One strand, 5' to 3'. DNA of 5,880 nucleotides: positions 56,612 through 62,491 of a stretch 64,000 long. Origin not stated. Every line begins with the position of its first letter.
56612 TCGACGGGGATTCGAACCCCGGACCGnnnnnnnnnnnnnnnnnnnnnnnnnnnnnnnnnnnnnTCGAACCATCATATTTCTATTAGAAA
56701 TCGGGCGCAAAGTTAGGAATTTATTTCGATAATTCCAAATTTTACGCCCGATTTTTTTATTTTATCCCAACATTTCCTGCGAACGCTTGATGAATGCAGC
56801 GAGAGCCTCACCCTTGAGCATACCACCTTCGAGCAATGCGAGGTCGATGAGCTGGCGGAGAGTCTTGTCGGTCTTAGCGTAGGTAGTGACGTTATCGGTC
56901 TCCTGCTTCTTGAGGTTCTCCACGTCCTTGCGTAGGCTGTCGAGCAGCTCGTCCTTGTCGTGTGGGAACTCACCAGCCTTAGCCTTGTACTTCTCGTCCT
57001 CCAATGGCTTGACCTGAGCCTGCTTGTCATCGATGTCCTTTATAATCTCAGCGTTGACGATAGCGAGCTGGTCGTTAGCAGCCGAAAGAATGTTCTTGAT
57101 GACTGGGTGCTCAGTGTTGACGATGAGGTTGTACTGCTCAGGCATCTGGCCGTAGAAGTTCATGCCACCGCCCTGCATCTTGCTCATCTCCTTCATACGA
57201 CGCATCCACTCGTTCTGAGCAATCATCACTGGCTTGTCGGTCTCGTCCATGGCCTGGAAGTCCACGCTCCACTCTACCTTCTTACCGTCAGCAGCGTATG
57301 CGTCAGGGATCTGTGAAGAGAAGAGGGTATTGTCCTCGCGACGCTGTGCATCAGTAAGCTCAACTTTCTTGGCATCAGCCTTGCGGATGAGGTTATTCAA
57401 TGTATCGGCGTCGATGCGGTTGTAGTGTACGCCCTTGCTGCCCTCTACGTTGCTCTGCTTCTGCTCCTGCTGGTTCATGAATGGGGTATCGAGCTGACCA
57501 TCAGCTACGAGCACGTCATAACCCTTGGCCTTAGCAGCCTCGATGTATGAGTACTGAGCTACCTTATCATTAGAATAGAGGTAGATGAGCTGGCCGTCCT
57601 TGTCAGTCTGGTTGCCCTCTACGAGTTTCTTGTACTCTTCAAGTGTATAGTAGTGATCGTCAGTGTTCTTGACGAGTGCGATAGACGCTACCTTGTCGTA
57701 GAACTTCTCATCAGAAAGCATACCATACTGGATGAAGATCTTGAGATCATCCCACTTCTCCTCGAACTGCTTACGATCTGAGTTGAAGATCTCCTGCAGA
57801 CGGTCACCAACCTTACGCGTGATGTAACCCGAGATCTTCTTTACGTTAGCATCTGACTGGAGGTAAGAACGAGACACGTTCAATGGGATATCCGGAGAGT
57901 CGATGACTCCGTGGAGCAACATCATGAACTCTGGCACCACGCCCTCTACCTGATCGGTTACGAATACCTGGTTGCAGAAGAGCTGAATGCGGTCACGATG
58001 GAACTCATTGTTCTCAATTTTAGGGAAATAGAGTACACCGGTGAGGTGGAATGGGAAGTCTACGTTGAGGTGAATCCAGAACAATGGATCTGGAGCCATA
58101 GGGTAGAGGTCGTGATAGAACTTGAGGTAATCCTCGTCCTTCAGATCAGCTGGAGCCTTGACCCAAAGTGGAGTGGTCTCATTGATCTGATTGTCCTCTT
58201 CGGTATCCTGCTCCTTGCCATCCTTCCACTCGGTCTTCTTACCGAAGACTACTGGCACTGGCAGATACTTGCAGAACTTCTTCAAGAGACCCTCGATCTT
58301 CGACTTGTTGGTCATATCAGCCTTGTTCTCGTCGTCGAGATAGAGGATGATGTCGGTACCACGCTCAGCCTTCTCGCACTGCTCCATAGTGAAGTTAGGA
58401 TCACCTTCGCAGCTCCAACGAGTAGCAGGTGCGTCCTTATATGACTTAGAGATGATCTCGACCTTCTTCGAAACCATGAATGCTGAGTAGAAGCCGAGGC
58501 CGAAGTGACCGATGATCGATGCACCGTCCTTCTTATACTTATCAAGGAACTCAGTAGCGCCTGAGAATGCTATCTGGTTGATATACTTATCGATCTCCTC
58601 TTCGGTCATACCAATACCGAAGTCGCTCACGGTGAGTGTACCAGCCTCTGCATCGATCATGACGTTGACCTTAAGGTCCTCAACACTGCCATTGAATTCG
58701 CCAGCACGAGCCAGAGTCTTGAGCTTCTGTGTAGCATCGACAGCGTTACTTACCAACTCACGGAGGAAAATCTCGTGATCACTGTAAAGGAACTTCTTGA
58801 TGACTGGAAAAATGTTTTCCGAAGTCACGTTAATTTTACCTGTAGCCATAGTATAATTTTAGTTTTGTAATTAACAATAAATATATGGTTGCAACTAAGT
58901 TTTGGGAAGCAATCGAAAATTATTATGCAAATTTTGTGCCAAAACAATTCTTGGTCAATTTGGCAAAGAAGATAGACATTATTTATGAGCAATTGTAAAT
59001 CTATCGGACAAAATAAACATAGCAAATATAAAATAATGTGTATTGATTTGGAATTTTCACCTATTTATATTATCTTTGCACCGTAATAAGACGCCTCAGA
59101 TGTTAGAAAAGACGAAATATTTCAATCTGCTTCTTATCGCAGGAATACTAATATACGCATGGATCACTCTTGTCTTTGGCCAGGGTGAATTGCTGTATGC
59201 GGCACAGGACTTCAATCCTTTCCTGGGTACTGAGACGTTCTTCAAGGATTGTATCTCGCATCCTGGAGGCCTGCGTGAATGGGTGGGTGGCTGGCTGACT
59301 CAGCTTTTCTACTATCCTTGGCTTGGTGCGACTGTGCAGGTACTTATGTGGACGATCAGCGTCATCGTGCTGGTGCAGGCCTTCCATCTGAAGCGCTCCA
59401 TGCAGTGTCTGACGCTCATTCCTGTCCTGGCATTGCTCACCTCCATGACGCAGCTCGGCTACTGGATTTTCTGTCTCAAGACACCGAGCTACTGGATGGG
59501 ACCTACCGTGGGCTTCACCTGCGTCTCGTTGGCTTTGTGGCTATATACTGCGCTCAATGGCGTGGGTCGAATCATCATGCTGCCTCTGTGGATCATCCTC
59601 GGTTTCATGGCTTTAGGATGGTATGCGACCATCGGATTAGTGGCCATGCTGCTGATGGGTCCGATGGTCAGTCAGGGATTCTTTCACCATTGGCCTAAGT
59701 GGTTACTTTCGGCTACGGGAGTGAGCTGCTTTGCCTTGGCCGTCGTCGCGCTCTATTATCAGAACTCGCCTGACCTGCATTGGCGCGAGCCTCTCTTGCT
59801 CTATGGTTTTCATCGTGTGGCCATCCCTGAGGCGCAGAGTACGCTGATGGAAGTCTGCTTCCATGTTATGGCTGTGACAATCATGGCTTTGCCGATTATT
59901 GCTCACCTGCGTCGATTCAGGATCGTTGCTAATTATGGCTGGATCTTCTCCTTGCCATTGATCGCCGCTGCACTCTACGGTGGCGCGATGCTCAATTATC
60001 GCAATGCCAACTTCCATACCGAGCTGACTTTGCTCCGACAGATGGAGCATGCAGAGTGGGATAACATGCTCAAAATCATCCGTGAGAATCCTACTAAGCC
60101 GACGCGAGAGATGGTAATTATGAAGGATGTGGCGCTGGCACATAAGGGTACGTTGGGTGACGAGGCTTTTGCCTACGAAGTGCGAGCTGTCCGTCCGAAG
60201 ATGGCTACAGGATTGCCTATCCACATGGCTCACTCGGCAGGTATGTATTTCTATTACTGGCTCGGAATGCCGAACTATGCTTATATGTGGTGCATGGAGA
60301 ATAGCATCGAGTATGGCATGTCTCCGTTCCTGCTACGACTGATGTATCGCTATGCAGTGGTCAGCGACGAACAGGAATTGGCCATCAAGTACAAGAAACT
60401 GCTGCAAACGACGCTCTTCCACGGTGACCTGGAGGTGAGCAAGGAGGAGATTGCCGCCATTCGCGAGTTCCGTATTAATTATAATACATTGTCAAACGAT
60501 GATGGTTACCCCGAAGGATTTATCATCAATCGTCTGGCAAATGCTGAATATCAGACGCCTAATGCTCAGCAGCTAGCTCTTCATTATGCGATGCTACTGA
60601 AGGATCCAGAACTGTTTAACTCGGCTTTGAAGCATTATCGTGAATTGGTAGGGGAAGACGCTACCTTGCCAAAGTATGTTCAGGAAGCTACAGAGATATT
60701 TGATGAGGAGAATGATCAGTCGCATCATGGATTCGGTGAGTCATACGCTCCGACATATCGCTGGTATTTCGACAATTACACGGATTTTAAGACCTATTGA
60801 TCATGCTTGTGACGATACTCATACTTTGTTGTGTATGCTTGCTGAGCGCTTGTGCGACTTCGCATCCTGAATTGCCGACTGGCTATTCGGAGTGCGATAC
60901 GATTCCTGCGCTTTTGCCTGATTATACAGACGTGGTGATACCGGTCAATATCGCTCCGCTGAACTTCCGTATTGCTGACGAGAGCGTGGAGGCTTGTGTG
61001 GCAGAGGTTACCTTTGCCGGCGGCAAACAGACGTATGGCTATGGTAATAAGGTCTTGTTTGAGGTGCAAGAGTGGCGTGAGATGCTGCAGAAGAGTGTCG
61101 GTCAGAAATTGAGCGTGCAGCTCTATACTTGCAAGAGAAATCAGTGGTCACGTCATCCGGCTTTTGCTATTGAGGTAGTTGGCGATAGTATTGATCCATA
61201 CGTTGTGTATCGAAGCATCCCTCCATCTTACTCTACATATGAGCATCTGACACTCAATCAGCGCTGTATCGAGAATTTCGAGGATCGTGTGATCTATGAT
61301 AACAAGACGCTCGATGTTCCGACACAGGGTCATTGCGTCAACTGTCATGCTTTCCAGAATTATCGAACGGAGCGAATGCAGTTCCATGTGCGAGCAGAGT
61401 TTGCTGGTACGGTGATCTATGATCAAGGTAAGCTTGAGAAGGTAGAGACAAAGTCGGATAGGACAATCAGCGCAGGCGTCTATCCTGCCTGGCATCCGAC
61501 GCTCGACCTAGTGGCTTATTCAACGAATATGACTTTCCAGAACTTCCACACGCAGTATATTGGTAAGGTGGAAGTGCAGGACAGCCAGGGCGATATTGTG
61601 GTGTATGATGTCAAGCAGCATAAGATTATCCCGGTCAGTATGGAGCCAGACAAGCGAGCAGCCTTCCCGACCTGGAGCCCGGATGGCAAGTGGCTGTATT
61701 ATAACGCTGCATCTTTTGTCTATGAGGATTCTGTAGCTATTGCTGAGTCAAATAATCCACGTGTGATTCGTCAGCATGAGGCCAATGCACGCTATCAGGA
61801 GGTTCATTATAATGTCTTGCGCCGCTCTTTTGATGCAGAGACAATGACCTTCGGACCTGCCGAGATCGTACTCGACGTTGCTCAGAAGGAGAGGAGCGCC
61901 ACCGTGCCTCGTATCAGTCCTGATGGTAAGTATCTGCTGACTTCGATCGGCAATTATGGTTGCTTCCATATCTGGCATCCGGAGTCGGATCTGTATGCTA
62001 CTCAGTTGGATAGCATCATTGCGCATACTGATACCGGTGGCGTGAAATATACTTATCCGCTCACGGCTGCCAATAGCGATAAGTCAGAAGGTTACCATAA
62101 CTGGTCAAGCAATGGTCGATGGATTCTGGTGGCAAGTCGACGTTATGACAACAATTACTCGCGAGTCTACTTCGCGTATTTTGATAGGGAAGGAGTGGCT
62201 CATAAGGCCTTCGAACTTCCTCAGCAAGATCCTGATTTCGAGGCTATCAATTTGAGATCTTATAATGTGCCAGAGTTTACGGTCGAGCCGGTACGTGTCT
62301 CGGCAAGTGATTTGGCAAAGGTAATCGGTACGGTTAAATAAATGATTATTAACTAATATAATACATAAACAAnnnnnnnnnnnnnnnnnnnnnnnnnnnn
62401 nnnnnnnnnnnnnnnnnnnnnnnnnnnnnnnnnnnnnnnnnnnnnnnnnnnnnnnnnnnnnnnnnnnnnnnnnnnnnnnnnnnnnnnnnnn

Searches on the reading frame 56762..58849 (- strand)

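Call 13: search_protein_families(library=pfam, proteins=[window:56762-58849:-], max_evalue=0.001)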
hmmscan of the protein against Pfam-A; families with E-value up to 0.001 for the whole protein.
window:56762-58849:- (695 aa): 3 families
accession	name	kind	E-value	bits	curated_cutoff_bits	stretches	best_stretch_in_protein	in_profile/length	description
PF00183.23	HSP90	-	6.7e-45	154.4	24.4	1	212-593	72-446/518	Hsp90 protein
PF13589.12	HATPase_c_3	-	1.5e-10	41.7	25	1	27-146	5-104/137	Histidine kinase-, DNA gyrase B-, and HSP90-like ATPase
PF02518.31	HATPase_c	-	3.8e-06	27.8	26.4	1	29-172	10-108/111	Histidine kinase-, DNA gyrase B-, and HSP90-like ATPase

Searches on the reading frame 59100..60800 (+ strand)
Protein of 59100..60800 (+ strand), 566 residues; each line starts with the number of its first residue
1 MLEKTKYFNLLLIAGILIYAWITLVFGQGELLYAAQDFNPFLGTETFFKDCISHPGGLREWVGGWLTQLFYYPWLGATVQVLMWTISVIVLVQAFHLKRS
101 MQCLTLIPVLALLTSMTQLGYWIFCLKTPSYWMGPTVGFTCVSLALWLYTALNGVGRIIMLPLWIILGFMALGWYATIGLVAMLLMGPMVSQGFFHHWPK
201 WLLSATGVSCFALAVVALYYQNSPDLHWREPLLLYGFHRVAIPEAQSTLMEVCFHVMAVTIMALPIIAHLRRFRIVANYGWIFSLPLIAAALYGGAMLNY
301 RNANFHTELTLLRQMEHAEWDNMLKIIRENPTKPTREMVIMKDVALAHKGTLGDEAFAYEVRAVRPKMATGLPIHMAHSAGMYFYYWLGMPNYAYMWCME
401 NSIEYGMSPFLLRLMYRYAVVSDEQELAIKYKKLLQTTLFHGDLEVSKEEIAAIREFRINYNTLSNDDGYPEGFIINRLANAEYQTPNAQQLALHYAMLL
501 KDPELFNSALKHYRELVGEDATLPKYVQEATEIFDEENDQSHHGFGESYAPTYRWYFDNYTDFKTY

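Call 65: search_protein_families(library=pfam, proteins=[window:59100-60800:+], max_evalue=0.0001)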
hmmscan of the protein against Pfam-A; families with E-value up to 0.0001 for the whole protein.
window:59100-60800:+ (566 aa): 1 family
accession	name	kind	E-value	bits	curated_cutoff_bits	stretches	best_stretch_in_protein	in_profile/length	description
PF19529.4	DUF6057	-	7e-55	187.4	29.8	1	11-538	8-517/569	Family of unknown function (DUF6057)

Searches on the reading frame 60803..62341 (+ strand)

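Call 65: search_protein_families(library=pfam, proteins=[window:60803-62341:+], max_evalue=0.0001)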
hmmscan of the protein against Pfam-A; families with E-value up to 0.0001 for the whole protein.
window:60803-62341:+ (512 aa): 1 family
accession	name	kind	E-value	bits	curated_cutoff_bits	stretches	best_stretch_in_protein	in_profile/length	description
PF07676.18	PD40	-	1.7e-10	41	20.9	0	287-301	12-26/38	WD40-like Beta Propeller Repeat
